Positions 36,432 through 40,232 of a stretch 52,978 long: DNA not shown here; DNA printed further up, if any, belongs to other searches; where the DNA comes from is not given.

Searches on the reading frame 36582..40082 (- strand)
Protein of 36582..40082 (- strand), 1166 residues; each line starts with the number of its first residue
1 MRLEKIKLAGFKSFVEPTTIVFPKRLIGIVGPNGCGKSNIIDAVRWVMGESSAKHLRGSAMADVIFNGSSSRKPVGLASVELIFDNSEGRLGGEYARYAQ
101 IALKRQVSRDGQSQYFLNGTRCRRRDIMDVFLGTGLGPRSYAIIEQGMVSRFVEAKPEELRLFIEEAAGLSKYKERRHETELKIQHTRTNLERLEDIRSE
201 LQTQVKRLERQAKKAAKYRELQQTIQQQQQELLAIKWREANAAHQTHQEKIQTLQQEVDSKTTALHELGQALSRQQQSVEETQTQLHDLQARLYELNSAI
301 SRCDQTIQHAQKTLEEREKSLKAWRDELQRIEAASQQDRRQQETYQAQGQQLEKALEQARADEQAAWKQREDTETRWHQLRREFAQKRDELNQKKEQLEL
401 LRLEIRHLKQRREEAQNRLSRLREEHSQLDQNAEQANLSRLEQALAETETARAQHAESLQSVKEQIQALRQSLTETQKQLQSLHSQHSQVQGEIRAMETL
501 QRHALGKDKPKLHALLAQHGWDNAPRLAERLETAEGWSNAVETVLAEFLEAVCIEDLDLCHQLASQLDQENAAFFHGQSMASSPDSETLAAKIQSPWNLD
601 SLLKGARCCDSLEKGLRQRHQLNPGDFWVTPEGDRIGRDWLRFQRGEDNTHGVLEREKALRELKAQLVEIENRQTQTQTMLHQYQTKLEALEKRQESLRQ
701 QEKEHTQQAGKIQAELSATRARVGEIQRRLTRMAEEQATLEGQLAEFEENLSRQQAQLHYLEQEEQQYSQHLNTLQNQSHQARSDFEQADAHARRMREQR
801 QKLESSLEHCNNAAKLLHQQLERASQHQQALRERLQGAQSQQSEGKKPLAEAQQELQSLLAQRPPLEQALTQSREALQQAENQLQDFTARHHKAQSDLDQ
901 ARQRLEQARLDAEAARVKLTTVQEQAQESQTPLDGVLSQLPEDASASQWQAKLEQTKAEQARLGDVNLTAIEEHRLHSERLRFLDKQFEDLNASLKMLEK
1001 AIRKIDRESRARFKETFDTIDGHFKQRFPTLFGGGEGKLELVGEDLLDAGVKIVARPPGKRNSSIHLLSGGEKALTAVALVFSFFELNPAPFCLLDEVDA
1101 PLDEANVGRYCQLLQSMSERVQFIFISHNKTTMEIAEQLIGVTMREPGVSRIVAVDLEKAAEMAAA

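Call 30: search_protein_families(library=pfam, proteins=[window:36582-40082:-], max_evalue=5)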
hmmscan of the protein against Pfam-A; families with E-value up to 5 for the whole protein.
window:36582-40082:- (1166 aa): 11 families
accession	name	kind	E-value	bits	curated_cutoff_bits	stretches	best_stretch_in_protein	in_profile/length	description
PF02463.25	SMC_N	-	6.2e-63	212.6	40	1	3-1150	2-219/220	RecF/RecN/SMC N terminal domain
PF13476.12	AAA_23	-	1.7e-17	65.1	27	1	5-231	1-199/201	AAA domain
PF13304.12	AAA_21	-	9.1e-10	39.5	27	2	27-95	2-76/304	AAA domain, putative AbiEii toxin, Type IV TA system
PF13175.12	AAA_15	-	4.7e-08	33.5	32.1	1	1-460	1-266/374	AAA ATPase domain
PF06470.18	SMC_hinge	-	3.1e-06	28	22.5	1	525-617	6-114/116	SMC proteins Flexible Hinge Domain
PF13555.12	AAA_29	-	0.00016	21.8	27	1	3-49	1-47/61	P-loop containing region of AAA domain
PF17675.6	APG6_N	-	0.0012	19.7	45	1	755-862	15-124/132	Apg6 coiled-coil region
PF03328.21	HpcH_HpaI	-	0.03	14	25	1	459-575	78-170/221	HpcH/HpaI aldolase/citrate lyase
PF06818.20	Fez1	-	0.038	14.9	34.4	2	270-418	17-158/199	Fez1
PF00005.33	ABC_tran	-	0.046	14.7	25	1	23-44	10-31/137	ABC transporter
PF04540.18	Herpes_UL51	-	0.59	10.3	25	1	494-529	72-106/158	Herpesvirus UL51 protein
